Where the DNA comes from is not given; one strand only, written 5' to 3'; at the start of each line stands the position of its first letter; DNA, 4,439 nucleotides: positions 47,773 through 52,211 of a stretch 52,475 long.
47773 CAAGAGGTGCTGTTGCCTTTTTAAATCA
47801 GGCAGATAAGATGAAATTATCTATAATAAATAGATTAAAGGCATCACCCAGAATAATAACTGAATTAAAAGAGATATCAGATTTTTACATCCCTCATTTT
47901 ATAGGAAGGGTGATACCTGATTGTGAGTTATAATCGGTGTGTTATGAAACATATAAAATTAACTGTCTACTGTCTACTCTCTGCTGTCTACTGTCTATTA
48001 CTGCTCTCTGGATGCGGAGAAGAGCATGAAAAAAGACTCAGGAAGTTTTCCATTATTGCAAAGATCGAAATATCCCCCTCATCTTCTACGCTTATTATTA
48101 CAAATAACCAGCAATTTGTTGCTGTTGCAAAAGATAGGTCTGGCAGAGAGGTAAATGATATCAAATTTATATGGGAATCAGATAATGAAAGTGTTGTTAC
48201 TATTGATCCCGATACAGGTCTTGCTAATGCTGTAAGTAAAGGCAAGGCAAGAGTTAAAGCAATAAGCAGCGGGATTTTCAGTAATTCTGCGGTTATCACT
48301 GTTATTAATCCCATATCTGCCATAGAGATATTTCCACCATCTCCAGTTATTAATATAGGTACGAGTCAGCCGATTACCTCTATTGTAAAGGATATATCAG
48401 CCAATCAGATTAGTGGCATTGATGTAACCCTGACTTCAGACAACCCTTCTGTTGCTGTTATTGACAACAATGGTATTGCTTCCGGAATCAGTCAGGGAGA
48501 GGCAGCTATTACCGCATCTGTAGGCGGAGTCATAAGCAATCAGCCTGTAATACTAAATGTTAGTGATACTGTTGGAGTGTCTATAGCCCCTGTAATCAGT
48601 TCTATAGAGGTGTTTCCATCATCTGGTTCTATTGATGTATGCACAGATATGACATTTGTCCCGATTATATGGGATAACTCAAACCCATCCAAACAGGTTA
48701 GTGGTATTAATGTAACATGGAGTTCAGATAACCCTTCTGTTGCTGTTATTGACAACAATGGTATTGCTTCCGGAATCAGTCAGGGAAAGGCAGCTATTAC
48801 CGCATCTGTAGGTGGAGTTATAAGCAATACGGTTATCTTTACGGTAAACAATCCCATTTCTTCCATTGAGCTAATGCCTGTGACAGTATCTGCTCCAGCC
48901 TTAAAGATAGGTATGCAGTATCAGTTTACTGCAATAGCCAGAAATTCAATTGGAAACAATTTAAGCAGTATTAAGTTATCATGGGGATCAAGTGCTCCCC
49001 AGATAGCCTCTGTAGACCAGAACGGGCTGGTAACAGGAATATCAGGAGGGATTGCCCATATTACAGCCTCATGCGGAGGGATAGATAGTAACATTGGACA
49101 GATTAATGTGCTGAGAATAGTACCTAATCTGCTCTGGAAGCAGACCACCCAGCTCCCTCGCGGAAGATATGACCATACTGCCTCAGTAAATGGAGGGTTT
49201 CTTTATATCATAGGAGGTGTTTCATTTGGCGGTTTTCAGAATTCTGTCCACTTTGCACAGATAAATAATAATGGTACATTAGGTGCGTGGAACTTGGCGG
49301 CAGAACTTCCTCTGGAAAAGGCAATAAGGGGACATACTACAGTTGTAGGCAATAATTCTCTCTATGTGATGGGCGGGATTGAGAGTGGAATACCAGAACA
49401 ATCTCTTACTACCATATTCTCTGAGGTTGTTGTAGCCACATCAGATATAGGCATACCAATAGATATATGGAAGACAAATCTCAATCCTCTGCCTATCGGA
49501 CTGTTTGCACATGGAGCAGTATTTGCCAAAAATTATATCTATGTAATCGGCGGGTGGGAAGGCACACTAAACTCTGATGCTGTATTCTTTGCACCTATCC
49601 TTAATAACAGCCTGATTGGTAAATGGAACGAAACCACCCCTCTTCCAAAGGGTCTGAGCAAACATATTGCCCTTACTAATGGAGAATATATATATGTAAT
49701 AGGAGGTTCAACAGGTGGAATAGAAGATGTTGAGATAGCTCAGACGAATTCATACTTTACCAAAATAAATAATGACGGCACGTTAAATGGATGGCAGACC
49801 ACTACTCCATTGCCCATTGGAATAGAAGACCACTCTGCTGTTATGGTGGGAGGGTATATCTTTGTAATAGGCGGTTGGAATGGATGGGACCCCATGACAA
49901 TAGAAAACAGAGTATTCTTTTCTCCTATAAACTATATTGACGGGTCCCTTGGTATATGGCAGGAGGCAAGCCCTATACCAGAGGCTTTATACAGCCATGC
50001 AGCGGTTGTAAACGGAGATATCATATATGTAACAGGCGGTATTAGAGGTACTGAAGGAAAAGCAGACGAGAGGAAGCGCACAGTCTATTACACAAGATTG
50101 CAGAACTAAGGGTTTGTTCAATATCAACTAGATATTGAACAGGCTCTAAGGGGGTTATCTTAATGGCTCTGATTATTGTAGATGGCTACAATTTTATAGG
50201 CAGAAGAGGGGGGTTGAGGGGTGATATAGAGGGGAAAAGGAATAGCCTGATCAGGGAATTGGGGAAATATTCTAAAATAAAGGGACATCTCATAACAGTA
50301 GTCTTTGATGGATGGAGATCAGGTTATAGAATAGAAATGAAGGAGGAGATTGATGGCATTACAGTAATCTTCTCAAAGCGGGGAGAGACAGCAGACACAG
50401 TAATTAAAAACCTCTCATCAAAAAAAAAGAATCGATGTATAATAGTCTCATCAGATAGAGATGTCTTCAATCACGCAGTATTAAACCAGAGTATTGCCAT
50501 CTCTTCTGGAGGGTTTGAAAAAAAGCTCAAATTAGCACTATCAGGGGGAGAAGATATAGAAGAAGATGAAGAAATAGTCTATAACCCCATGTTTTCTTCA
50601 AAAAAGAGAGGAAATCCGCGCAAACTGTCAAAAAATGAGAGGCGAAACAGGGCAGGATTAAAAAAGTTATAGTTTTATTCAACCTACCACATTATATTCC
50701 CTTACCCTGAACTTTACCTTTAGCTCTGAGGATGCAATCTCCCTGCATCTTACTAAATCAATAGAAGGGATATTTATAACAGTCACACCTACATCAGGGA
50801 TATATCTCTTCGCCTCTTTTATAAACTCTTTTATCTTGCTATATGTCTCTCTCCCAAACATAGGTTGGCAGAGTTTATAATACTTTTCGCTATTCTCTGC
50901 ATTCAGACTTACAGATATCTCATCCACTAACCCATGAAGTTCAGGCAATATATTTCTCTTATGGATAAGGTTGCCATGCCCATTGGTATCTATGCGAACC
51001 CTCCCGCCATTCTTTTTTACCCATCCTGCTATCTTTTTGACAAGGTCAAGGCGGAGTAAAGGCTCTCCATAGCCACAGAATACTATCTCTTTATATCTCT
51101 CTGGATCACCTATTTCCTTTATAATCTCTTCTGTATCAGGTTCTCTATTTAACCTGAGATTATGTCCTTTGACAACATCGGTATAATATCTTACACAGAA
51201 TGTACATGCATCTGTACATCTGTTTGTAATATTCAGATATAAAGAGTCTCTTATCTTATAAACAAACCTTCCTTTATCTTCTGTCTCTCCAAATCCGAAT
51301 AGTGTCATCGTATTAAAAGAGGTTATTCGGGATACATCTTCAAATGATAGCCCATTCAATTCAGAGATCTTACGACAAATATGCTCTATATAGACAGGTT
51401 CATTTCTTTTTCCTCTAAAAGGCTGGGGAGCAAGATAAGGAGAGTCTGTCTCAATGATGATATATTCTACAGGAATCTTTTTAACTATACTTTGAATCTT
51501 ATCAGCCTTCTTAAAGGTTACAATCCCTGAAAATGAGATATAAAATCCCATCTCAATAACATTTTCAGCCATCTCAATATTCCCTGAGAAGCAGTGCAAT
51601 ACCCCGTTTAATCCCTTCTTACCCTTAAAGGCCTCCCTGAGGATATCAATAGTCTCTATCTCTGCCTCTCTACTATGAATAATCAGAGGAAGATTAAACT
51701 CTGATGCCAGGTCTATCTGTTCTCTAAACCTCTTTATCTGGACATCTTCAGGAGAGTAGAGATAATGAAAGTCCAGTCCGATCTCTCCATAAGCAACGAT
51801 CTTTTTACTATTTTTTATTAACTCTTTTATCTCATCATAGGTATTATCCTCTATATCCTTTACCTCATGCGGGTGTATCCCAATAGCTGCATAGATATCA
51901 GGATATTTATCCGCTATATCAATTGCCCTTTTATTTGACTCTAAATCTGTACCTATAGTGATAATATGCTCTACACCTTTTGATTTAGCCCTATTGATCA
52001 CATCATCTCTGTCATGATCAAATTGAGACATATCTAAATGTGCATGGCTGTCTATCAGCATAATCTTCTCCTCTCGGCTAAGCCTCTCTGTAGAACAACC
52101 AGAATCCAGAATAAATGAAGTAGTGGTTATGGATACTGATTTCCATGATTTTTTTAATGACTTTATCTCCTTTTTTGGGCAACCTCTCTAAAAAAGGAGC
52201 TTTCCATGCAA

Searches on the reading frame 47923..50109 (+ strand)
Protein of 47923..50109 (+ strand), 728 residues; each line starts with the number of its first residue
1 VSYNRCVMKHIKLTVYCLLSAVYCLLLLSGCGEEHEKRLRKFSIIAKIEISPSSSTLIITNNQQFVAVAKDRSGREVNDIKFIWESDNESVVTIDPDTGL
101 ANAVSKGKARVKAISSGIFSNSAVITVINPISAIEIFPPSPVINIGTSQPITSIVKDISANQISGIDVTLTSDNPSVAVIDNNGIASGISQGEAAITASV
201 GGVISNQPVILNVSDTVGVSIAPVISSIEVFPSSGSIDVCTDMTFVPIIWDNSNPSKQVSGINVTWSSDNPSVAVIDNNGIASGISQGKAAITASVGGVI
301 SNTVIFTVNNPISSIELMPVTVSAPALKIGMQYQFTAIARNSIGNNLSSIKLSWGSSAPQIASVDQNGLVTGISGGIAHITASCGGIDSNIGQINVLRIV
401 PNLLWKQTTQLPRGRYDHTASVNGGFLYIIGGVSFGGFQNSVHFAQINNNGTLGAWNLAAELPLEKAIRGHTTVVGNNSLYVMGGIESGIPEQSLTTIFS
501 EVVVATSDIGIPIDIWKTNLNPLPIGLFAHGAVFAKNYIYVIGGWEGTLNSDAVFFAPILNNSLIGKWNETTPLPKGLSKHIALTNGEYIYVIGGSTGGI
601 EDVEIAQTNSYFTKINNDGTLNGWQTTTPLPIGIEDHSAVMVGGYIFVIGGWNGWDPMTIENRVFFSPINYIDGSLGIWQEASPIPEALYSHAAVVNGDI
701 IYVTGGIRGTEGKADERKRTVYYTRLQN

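Call 63: search_protein_families(library=pfam, proteins=[window:47923-50109:+], max_evalue=0.000001)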
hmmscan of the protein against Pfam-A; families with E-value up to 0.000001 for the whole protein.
window:47923-50109:+ (728 aa): 9 families
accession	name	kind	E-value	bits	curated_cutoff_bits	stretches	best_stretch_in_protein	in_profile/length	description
PF02368.24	Big_2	-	1.1e-34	118.6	22.8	3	46-116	3-69/79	Bacterial Ig-like domain (group 2)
PF24681.1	Kelch_KLHDC2_KLHL20_DRC7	-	1.1e-22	80.9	50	2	530-709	2-175/221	KLHDC2/KLHL20/DRC7 Kelch-repeats domain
PF01344.31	Kelch_1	-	2.9e-20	71.9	20.1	0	636-657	4-25/46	Kelch motif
PF22359.2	Big-like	-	6e-20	71.7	27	0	262-310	1-48/48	Bacterial Ig-like domain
PF24981.1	Beta-prop_ATRN-LZTR1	-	1.8e-15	57.4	50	1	407-654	32-282/289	Attractin/LZTR1 beta-propeller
PF07646.21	Kelch_2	-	1.4e-13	50.5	21.3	0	414-442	1-31/48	Kelch motif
PF13964.12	Kelch_6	-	1.6e-12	47.4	25.3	0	636-655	4-23/50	Kelch motif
PF25210.1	Kelch_FKB95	-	7.6e-11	42.6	70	0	636-722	35-113/268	FKB95, Kelch-repeats domain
PF24996.1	NANM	-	6.5e-08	32.2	45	0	443-546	30-126/350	N-acetylneuraminate epimerase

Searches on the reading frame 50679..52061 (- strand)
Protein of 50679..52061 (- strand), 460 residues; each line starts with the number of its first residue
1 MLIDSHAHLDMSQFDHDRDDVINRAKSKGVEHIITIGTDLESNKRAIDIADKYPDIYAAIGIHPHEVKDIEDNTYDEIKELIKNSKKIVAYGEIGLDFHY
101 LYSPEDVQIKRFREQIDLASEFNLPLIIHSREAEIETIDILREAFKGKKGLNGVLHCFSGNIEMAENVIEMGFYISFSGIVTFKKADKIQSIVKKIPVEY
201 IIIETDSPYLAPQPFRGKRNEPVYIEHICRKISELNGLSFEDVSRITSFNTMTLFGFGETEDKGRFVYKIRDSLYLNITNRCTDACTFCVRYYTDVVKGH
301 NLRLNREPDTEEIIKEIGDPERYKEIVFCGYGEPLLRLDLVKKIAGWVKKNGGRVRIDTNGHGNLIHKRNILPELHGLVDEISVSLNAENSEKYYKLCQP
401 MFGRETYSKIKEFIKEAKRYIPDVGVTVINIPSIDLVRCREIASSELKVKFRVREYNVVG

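Call 63: search_protein_families(library=pfam, proteins=[window:50679-52061:-], max_evalue=0.000001)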
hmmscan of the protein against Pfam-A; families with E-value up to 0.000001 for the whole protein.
window:50679-52061:- (460 aa): 2 families
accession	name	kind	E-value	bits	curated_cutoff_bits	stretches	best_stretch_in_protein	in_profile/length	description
PF01026.27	TatD_DNase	-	9e-88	294.3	27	1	3-256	1-253/253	TatD related DNase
PF04055.27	Radical_SAM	-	4.6e-19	69.6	29.5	1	276-431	1-148/166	Radical SAM superfamily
